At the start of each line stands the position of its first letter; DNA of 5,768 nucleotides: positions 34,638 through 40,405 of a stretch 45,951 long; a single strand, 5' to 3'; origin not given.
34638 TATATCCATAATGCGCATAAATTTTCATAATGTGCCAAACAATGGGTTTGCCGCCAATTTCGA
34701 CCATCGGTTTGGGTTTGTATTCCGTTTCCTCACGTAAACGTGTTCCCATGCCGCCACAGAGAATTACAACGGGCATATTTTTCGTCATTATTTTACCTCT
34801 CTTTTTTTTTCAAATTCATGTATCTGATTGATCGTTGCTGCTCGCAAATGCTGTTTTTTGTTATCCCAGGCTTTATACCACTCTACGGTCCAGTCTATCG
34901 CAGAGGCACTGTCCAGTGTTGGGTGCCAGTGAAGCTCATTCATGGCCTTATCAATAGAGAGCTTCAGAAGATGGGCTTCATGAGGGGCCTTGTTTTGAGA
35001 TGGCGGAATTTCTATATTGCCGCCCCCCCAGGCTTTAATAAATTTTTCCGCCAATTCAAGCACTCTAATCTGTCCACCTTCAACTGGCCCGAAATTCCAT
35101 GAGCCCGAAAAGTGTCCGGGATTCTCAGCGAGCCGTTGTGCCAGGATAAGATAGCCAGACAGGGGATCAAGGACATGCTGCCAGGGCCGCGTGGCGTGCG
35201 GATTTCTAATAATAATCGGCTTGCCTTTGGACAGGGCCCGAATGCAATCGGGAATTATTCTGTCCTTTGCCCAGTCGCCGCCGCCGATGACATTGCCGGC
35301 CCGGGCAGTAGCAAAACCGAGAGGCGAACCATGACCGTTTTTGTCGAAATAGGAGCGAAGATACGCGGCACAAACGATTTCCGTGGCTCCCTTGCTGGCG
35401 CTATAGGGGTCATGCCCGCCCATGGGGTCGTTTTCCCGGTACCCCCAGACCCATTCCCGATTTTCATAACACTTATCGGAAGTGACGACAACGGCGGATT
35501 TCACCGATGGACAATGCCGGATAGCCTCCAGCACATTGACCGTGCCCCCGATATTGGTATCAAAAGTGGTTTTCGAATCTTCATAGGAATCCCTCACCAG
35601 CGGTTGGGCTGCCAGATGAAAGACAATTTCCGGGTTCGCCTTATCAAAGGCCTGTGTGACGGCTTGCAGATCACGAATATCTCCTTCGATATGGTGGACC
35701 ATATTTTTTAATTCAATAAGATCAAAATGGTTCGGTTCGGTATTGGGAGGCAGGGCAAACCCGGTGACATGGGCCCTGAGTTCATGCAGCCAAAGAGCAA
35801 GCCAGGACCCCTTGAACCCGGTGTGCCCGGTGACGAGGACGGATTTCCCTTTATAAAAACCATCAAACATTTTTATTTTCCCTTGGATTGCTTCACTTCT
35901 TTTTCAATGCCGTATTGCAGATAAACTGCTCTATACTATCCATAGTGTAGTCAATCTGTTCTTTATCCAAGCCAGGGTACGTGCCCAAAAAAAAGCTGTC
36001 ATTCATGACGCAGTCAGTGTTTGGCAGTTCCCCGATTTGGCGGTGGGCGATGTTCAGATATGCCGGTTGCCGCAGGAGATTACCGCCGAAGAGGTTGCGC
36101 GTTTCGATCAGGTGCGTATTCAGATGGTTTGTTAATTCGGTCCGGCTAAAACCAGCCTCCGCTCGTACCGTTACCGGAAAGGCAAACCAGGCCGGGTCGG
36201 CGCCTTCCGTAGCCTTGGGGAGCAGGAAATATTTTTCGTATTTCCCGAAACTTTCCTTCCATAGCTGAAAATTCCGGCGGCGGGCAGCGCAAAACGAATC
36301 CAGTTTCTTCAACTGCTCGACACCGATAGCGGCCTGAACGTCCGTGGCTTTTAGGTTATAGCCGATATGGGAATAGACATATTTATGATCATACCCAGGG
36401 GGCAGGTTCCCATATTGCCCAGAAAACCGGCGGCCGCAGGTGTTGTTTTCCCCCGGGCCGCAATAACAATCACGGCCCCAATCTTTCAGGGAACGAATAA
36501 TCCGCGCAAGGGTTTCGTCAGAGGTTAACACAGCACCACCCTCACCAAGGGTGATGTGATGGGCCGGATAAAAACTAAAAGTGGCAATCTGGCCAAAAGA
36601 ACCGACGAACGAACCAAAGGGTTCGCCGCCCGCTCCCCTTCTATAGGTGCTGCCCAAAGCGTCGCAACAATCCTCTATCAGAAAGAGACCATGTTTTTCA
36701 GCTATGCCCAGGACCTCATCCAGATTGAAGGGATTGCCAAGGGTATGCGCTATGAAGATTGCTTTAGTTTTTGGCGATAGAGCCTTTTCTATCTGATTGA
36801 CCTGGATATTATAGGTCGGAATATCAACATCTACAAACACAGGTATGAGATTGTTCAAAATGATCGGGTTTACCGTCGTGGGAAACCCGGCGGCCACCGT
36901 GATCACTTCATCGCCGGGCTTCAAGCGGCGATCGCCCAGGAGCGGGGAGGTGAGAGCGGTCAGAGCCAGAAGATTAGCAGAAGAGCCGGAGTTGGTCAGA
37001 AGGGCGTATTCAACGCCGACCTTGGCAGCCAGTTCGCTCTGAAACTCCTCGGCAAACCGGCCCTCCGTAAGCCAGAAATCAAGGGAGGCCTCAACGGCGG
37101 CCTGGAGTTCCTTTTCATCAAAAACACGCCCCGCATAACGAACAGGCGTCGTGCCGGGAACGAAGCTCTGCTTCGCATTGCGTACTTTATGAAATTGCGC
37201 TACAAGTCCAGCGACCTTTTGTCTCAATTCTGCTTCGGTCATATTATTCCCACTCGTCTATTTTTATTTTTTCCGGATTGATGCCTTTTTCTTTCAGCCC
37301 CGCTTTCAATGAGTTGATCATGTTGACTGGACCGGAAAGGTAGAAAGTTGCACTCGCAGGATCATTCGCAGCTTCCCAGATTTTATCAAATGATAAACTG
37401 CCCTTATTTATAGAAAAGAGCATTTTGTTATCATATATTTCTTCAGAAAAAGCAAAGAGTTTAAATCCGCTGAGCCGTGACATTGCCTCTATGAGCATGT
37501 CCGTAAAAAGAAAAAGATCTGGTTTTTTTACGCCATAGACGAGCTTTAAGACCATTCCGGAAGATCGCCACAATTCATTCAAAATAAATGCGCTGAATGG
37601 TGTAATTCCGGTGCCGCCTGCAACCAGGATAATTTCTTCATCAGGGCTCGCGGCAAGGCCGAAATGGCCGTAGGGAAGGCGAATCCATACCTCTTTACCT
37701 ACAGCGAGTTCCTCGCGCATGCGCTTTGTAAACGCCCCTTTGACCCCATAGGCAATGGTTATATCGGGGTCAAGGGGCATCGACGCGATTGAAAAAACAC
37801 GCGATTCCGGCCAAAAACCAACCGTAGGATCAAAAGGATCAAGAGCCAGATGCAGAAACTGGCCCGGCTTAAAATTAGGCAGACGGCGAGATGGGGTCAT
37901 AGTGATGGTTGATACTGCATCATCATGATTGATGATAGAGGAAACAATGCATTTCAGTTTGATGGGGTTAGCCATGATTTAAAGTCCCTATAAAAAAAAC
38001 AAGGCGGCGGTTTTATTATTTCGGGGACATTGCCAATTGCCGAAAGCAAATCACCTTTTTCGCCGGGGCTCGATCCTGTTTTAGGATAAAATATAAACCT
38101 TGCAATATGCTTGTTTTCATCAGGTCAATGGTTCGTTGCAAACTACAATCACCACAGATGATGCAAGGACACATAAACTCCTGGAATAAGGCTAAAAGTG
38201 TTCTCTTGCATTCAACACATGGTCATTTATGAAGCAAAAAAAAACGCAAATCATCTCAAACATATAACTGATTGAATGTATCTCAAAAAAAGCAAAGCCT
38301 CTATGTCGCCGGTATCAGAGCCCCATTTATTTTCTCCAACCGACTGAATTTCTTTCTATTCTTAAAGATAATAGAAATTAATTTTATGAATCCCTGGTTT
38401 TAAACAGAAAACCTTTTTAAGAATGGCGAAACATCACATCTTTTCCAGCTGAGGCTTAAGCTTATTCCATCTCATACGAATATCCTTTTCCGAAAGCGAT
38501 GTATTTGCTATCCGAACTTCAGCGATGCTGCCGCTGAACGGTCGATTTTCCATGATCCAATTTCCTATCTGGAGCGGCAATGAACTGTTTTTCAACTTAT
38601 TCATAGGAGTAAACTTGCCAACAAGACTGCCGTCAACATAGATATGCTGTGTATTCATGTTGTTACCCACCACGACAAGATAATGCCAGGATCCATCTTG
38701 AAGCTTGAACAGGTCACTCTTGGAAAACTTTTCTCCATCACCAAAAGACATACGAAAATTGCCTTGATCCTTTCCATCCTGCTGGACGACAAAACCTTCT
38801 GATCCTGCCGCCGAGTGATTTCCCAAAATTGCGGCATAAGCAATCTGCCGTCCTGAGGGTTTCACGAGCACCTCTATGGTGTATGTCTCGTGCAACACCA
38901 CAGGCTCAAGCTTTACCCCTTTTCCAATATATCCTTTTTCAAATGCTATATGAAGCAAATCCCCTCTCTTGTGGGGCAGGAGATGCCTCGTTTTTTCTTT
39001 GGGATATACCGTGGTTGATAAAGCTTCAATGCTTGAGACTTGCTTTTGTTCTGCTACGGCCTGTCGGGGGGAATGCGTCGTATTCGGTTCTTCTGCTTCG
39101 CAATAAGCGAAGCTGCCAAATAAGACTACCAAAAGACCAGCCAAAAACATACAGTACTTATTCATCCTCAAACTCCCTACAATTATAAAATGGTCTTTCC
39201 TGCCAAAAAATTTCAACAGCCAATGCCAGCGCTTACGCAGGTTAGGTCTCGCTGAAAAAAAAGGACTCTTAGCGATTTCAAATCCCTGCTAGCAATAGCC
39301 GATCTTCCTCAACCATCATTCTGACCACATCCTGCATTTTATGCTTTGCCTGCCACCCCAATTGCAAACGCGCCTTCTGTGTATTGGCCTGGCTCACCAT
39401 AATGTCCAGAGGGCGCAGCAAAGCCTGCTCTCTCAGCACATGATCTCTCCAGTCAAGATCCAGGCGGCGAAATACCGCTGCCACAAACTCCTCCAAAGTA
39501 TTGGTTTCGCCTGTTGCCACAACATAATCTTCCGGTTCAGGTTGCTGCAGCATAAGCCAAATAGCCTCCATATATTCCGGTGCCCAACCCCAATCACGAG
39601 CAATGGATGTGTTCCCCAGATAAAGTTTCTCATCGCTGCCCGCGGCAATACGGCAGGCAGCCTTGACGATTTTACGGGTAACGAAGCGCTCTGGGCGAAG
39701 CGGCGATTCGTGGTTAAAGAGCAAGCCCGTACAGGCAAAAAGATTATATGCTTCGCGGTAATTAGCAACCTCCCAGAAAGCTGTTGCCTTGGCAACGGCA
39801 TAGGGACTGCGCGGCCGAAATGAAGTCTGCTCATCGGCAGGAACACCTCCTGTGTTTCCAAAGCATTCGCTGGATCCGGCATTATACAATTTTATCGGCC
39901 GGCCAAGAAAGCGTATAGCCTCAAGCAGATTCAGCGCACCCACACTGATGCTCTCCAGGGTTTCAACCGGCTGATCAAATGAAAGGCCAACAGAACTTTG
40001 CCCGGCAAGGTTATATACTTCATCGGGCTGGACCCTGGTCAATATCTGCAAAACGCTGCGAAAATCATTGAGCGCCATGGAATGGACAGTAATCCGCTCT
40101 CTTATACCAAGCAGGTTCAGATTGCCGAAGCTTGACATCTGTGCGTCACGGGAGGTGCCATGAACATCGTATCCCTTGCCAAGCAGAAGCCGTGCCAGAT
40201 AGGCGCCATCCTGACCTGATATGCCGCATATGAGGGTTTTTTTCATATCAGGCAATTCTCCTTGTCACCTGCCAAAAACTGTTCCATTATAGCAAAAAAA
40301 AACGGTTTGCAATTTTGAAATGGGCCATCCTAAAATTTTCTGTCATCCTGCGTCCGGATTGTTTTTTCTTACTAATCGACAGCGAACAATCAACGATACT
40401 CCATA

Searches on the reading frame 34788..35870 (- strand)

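Call 9: search_protein_families(library=pfam, proteins=[window:34788-35870:-], max_evalue=0.0001)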
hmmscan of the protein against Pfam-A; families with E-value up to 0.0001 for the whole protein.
window:34788-35870:- (360 aa): 5 families
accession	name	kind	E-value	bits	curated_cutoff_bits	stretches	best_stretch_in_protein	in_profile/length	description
PF01370.27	Epimerase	-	4.8e-34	118.3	20.9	1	11-250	1-231/240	NAD dependent epimerase/dehydratase family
PF16363.11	GDP_Man_Dehyd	-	1.6e-32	113.7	27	1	12-320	1-324/332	GDP-mannose 4,6 dehydratase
PF02719.21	Polysacc_synt_2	-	9.7e-14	51.7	20.2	1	11-235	1-208/293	Polysaccharide biosynthesis protein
PF01073.25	3Beta_HSD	-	4e-07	29.8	22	1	12-130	1-115/280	3-beta hydroxysteroid dehydrogenase/isomerase family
PF04321.23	RmlD_sub_bind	-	1e-05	25.2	27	1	11-168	3-137/287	RmlD substrate binding domain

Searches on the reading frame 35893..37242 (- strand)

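Call 9: search_protein_families(library=pfam, proteins=[window:35893-37242:-], max_evalue=0.0001)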
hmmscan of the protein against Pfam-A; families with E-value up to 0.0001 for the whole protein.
window:35893-37242:- (449 aa): 4 families
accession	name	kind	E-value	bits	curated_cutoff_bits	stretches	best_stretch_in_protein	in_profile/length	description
PF01041.23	DegT_DnrJ_EryC1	-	2.4e-93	313.7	19.8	1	43-437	4-359/360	DegT/DnrJ/EryC1/StrS aminotransferase family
PF00155.27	Aminotran_1_2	-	3.7e-05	23.5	19.7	1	63-189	43-183/361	Aminotransferase class I and II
PF01053.26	Cys_Met_Meta_PP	-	8.7e-05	21.7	27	0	65-189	55-171/381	Cys/Met metabolism PLP-dependent enzyme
PF01212.27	Beta_elim_lyase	-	9.5e-05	22.3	27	0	64-193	34-170/288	Beta-eliminating lyase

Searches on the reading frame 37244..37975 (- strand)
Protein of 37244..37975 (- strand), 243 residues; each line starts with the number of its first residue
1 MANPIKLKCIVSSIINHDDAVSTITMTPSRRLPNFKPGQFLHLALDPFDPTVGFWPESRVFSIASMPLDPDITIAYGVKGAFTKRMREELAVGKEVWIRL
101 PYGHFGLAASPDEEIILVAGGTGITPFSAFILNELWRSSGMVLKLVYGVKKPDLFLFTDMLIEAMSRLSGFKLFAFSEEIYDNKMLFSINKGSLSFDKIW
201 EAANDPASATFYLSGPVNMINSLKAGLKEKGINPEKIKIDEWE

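Call 93: search_protein_families(library=pfam, proteins=[window:37244-37975:-], max_evalue=0.0001)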
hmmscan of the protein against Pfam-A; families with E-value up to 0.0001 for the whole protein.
window:37244-37975:- (243 aa): 1 family
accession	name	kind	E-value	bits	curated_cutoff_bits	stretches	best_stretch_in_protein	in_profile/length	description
PF00175.26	NAD_binding_1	-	1.3e-07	32.7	22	1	117-223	1-107/109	Oxidoreductase NAD-binding domain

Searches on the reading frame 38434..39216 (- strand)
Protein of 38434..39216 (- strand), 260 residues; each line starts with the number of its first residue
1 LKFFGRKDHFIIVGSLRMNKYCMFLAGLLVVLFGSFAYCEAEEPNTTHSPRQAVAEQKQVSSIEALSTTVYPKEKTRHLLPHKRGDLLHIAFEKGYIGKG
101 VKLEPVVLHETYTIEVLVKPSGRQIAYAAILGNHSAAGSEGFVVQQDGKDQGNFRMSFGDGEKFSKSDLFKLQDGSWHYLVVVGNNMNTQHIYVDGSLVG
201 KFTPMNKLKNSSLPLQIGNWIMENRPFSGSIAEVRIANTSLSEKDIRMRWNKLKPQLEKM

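Call 93: search_protein_families(library=pfam, proteins=[window:38434-39216:-], max_evalue=0.0001)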
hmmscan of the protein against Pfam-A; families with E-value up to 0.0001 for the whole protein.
window:38434-39216:- (260 aa): 1 family
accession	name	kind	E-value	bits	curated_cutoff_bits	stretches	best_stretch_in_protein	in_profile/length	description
PF13385.13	Laminin_G_3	-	4.1e-20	72.9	27.6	1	100-246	6-150/151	Concanavalin A-like lectin/glucanases superfamily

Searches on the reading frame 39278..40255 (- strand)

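Call 93: search_protein_families(library=pfam, proteins=[window:39278-40255:-], max_evalue=0.0001)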
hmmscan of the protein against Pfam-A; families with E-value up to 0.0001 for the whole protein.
window:39278-40255:- (325 aa): 2 families
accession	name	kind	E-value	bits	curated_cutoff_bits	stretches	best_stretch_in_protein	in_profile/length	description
PF16363.11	GDP_Man_Dehyd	-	2.9e-106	356.1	27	1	8-314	1-332/332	GDP-mannose 4,6 dehydratase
PF01370.27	Epimerase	-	1.2e-55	189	20.9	1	8-247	2-240/240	NAD dependent epimerase/dehydratase family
